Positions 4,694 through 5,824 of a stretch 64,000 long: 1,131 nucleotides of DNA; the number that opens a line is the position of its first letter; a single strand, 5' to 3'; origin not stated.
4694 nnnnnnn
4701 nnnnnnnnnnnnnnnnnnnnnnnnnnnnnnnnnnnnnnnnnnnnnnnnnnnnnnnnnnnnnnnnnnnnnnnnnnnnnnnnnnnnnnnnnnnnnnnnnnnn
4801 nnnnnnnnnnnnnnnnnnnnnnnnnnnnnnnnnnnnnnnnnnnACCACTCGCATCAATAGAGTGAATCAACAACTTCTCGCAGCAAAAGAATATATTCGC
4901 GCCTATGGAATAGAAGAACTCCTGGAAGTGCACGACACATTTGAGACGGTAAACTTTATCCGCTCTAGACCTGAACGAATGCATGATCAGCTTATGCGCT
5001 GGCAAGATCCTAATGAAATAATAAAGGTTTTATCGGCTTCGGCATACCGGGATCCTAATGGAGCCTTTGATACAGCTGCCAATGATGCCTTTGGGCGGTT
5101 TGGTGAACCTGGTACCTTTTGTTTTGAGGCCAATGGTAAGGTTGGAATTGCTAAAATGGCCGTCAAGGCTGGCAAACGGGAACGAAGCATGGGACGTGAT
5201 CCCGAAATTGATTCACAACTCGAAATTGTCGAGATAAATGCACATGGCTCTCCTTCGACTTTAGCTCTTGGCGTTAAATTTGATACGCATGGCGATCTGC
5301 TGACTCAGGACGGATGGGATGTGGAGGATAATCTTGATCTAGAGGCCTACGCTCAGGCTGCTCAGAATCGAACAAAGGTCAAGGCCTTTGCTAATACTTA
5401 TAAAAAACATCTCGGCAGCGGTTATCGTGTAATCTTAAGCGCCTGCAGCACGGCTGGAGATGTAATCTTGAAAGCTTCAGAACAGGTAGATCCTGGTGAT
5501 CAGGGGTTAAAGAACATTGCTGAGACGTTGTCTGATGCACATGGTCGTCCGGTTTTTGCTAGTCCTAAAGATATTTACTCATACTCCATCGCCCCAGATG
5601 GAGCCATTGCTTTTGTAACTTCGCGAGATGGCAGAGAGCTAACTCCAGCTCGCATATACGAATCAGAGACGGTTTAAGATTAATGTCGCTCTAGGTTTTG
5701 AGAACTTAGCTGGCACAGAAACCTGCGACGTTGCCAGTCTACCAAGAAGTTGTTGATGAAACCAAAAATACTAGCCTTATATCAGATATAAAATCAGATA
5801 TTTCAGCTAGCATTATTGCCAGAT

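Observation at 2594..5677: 1027-aa orphan protein with a C-terminal CHAT/caspase-like His-Cys dyad, adjacent to tRNA-Leu(GAG)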

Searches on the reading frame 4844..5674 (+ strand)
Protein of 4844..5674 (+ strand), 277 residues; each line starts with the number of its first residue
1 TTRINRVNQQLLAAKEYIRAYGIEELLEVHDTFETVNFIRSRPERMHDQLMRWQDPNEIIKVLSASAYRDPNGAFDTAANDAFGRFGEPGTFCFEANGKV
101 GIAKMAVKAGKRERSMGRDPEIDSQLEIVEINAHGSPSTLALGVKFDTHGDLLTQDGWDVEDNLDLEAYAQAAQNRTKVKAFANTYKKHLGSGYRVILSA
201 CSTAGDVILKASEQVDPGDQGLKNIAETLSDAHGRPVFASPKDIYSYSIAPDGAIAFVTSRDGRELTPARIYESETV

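Call 7: search_protein_families(library=pfam, proteins=[window:4844-5674:+], max_evalue=10)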
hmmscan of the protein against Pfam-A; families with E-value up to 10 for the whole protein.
window:4844-5674:+ (277 aa): 1 family
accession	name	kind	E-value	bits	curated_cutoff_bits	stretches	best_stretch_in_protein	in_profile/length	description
PF11842.13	DUF3362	-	0.19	12.4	27.6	1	25-58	24-58/151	Domain of unknown function (DUF3362)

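Call 20: find_homologous_proteins(query=window:4874-5674:+, max_evalue=0.01)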
Query window:4874-5674:+: 867 candidates shared short words with the query, none scored E <= 0.01.

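Call 47: search_solved_structures(query=A2, max_evalue=10, show_alignments=4)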
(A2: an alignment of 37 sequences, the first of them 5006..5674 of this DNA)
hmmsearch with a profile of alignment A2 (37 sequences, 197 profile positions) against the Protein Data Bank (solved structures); distinct sequences matched with E-value up to 10: 0.

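Call 58: predict_structure(alignment_id=A2)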
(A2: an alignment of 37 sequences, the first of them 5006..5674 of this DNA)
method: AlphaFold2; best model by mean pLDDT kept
length: 223 residues; sequences in the alignment: 37
mean_pLDDT: 92.7   pTM: 0.89
mean pLDDT of the five models: 92.7, 92.4, 92.1, 91.8, 91.5
residues with pLDDT >= 90: 193; 70-90: 14; 50-70: 15; < 50: 1
segments of 3 or more residues with pLDDT < 50: none
pLDDT, mean of each block of 10 residues (from residue 1): 95 79 92 97 95 98 97 97 96 95 95 93 94 97 98 78 71 96 98 96 97 96 59
secondary structure, 60 per line:
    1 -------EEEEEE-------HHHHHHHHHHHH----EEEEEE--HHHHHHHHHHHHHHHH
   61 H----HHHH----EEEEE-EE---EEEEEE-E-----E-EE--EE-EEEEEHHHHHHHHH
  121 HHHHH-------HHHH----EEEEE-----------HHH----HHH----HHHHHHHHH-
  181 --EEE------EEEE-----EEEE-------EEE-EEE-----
elements in order: E8-13 H21-32 E37-42 H45-61 H66-69 E74-78 E85-90 E107-111 H112-125 H133-136 E141-145 H171-179 E183-185 E192-195 E201-204 E212-214 E216-218
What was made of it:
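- Closest known: Caspases/metacaspases. Different: There is a C-terminal beta-meander instead of the caspase a5-b6/p10 arrangement (call 58).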

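Call 61: fold_search(model_id=the predicted structure, library=pdb)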
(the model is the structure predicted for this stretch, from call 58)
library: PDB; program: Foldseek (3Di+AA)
matches with E <= 10: 883; with E <= 0.001: 1
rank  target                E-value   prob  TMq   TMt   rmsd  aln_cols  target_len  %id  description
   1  9qpe_G                1.7e-05  1.00  0.43  0.52   9.4       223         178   17  Hcp3-Tce1 complex from the Pseudomonas aeruginosa Type VI Secretion System (released 2026-04-08)
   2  8tl0_C                2.5e-03  1.00  0.43  0.22   5.4       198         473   11  Structure of activated SAVED-CHAT filament (released 2024-03-06)
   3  3v3k_G                6.3e-03  0.89  0.31  0.30  11.4       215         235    7  Human caspase 9 in complex with bacterial effector protein (released 2013-03-06)
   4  3v3k_I                6.6e-03  0.96  0.35  0.33  10.9       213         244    9  Human caspase 9 in complex with bacterial effector protein (released 2013-03-06)
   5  6kmv_A                9.5e-03  0.96  0.34  0.44  11.3       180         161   13  caspase-11 C254A P22/P10 in complex with mouse GSDMD-C domain (released 2020-03-11)
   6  7xsq_B                1.2e-02  0.96  0.37  0.14   7.7       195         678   14  Structure of the Craspase (released 2022-11-09)
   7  8d9f_A                2.5e-02  0.90  0.34  0.13   8.4       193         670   13  gRAMP-TPR-CHAT (Craspase) (released 2023-06-14)
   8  6kmz_A                5.8e-02  0.82  0.34  0.42  10.1       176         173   13  caspase-4 P22/P10 C258A in complex with human GSDMD-C domain (released 2020-03-11)
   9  2nn3_D                6.2e-02  0.75  0.37  0.33  10.0       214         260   10  structure of pro-sf-caspase-1 (released 2007-10-23)
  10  9omy_C                8.8e-02  0.28  0.30  0.27  12.0       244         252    7  Cryo-EM structure of an octameric RAD51-XRCC3-RAD51C (RAD51-X3C) complex (released 2026-04-01)
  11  5xow_A                8.8e-02  0.07  0.16  0.08  16.7       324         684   10  Crystal structure of T. thermophilus Argonaute protein complexed with a bulge 6'A7' on the target strand (released 2017-10-04)
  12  9pzv_B                1.2e-01  0.07  0.16  0.12  20.5       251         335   14  Native GluN1/GluN2A in complex with 5F11 and 3D2 Fabs, local ATD dimer (released 2025-12-17)
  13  3rjm_C                1.3e-01  0.57  0.30  0.39   9.5       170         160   12  CASPASE2 IN COMPLEX WITH CHDI LIGAND 33c (released 2011-09-21)
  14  5fov_A                1.4e-01  0.38  0.30  0.30  10.2       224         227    7  HUMANISED MONOMERIC RADA IN COMPLEX WITH FHTG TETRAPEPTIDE (released 2016-03-30)
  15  3bzw_F                1.4e-01  0.20  0.25  0.23  17.3       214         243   10  Crystal structure of a putative lipase from Bacteroides thetaiotaomicron (released 2008-02-05)
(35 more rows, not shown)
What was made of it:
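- On MEROPS clan CD (caspase-hemoglobinase fold cysteine peptidases): Nine of the ten best Foldseek PDB hits are clan-CD proteins (Tce1, SAVED-CHAT, caspases, Craspase), with prob 0.75-1.0 (call 61).
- On Pfam CHAT (PF12770): 8tl0_C E 2.5e-3, prob 1.0, rmsd 5.4; 7xsq_B E 1.2e-2, prob 0.96; 8d9f_A prob 0.90 (call 61).
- Closest known: Tce1. Same: Best structural match (Foldseek E 1.7e-5, prob 1.0, TM 0.52 normalised to the target; call 61).
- Closest known: CHAT proteases. Same: Structural hits have prob 0.90-1.0 (call 61).
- Closest known: C80 self-cleaving cysteine protease domains. Different: The direct match is weak (8qeo_A, E 0.21, prob 0.16; call 61).
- Foldseek against the PDB with the cropped domain gives 9qpe_G Tce1 (E 1.7e-5, prob 1.0, TM 0.52), 8tl0_C SAVED-CHAT (E 2.5e-3, prob 1.0), caspase-9, -11, -4 and -2, and Craspase 7xsq/8d9f (call 61). 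The great majority of characterised clan-CD enzymes, and all the top structural matches, are endopeptidases (call 61). SAVED-CHAT and Craspase are among the best structural hits (call 61). High-probability fold hits are clan CD, and the one lipase-like hit has prob 0.20 (call 61).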

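Call 80: fold_search(model_id=the predicted structure, library=viral)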
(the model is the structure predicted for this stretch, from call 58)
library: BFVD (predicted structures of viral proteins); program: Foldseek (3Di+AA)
matches with E <= 10: 416; with E <= 0.001: 2
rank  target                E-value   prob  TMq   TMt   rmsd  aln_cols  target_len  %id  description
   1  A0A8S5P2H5            1.1e-05  1.00  0.34  0.17   8.3       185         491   19  Minor capsid protein (Fragment) [Siphoviridae sp. ctKUC4]
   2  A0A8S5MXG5            6.7e-04  1.00  0.42  0.31  10.2       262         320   12  Uncharacterized protein [Myoviridae sp. ctWaE18]
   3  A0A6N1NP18            8.9e-03  0.87  0.31  0.25  10.5       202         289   11  Putative ORFan [Tupanvirus deep ocean]
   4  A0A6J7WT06            8.9e-03  0.77  0.35  0.23  11.5       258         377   10  Recombinase A [uncultured Caudovirales phage]
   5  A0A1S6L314            1.4e-02  0.75  0.30  0.28   9.8       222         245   13  Uncharacterized protein [Erwinia phage vB_EamM_Yoloswag]
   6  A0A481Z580            1.7e-02  0.51  0.31  0.23  13.1       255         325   13  Caspase [Pithovirus LCPAC102]
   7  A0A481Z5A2            3.5e-02  0.30  0.23  0.13  13.8       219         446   12  Peptidase C14 caspase domain-containing protein [Pithovirus LCPAC202]
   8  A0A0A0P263            4.2e-02  0.33  0.29  0.16  11.5       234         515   14  DNA primase [Enterobacteria phage IME_EC2]
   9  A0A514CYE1            6.9e-02  0.14  0.25  0.22  13.7       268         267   10  (no name in the UniProt tables at hand)
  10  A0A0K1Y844            7.3e-02  0.35  0.34  0.25  13.2       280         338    9  (no name in the UniProt tables at hand)
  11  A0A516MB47            7.3e-02  0.35  0.34  0.23  11.7       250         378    9  (no name in the UniProt tables at hand)
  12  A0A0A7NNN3            7.8e-02  0.51  0.26  0.30   8.1       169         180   11  DNA helicase [Lactobacillus phage LfeInf]
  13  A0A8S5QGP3            8.7e-02  0.57  0.34  0.20  10.3       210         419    9  Recombination and repair protein [Myoviridae sp. ctn8H20]
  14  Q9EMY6                9.3e-02  0.72  0.36  0.39   9.4       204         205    9  AMV063 [Amsacta moorei entomopoxvirus]
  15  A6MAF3                1.1e-01  0.25  0.30  0.18  11.3       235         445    7  Gp088 [Lactococcus phage KSY1]
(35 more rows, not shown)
